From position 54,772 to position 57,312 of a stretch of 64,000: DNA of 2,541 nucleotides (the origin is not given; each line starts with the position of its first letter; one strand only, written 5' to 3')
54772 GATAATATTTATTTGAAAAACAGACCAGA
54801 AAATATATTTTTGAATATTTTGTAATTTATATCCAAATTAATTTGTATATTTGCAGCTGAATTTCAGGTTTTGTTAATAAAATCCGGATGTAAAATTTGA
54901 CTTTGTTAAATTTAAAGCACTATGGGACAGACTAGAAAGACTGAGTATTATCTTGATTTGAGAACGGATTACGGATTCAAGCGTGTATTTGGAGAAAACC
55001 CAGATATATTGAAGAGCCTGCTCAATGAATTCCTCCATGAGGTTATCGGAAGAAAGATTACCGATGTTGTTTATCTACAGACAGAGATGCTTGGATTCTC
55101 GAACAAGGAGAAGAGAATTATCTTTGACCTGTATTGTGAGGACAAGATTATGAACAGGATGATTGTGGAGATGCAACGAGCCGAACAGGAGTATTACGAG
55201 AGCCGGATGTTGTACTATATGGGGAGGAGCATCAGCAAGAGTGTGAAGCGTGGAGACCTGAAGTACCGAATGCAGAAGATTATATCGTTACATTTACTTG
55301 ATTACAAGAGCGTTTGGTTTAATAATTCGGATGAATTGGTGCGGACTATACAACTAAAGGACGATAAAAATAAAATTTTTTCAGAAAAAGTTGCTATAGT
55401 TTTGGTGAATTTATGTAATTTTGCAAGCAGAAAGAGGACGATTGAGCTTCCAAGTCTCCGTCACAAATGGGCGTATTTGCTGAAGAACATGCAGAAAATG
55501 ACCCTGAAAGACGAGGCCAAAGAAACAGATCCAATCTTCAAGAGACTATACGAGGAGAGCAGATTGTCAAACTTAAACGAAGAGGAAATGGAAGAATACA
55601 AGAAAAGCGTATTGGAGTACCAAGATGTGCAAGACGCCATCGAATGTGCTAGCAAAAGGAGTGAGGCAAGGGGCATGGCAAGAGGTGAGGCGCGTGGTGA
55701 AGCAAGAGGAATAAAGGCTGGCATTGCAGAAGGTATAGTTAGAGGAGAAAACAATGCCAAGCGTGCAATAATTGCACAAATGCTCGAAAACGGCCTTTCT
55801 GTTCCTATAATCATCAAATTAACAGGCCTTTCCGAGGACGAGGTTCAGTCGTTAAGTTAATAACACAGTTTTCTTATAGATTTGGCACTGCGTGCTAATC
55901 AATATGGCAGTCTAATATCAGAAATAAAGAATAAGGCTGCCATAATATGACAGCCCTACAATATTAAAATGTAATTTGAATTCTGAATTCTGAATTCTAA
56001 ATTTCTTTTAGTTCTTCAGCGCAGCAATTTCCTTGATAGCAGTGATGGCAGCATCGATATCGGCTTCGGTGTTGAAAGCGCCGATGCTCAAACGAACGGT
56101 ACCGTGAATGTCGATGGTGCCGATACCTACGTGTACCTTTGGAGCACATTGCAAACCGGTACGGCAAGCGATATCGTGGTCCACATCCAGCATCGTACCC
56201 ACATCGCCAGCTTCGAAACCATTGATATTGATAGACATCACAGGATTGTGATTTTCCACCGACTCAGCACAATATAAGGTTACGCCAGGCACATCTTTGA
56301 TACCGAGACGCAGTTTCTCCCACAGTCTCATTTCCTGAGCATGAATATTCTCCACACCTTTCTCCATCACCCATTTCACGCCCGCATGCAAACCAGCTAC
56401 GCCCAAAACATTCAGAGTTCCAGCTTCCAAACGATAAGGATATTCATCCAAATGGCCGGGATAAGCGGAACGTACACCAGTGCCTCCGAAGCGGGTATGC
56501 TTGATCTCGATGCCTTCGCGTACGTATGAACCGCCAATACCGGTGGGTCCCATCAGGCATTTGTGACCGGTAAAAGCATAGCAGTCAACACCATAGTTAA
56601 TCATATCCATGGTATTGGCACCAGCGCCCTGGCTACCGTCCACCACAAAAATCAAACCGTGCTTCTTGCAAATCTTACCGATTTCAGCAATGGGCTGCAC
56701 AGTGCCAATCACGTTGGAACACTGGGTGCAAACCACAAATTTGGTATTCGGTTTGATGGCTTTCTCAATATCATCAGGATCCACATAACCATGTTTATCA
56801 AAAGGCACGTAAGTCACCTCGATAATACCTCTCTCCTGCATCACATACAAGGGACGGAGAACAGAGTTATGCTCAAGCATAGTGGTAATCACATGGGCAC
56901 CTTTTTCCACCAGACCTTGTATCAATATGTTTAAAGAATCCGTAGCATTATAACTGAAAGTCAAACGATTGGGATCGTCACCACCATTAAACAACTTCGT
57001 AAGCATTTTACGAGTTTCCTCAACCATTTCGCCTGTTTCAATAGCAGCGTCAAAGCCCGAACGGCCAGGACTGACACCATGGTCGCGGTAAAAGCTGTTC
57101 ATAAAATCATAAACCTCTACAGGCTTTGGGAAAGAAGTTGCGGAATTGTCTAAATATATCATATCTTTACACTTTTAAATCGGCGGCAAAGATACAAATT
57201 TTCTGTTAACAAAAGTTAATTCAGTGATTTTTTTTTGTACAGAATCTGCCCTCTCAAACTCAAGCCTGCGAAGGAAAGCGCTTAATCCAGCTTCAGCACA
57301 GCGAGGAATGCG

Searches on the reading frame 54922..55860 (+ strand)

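Call 88: search_protein_families(library=pfam, proteins=[window:54922-55860:+], max_evalue=0.001)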
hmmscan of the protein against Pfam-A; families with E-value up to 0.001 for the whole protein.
window:54922-55860:+ (312 aa): 1 family
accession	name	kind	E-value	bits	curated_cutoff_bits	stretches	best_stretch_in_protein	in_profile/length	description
PF12784.13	PDDEXK_2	-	7.6e-41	140.8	27.4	1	14-242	2-228/229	PD-(D/E)XK nuclease family transposase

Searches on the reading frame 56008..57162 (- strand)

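Call 88: search_protein_families(library=pfam, proteins=[window:56008-57162:-], max_evalue=0.001)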
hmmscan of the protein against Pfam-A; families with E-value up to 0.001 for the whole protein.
window:56008-57162:- (384 aa): 6 families
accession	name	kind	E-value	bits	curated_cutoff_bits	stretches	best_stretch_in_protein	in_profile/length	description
PF00266.25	Aminotran_5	-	5.3e-86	289.4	21.5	1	2-371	1-370/371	Aminotransferase class-V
PF01053.26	Cys_Met_Meta_PP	-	1.3e-11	44.1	27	1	79-214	82-212/381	Cys/Met metabolism PLP-dependent enzyme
PF01041.23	DegT_DnrJ_EryC1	-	1e-10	41.9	19.8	1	72-212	47-183/360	DegT/DnrJ/EryC1/StrS aminotransferase family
PF00155.27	Aminotran_1_2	-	2.7e-07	30.6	19.7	1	48-175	45-185/361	Aminotransferase class I and II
PF01212.27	Beta_elim_lyase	-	1.3e-06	28.4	27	1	78-182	61-175/288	Beta-eliminating lyase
PF00282.25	Pyridoxal_deC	-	7.8e-05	22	27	1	114-222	167-287/375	Pyridoxal-dependent decarboxylase conserved domain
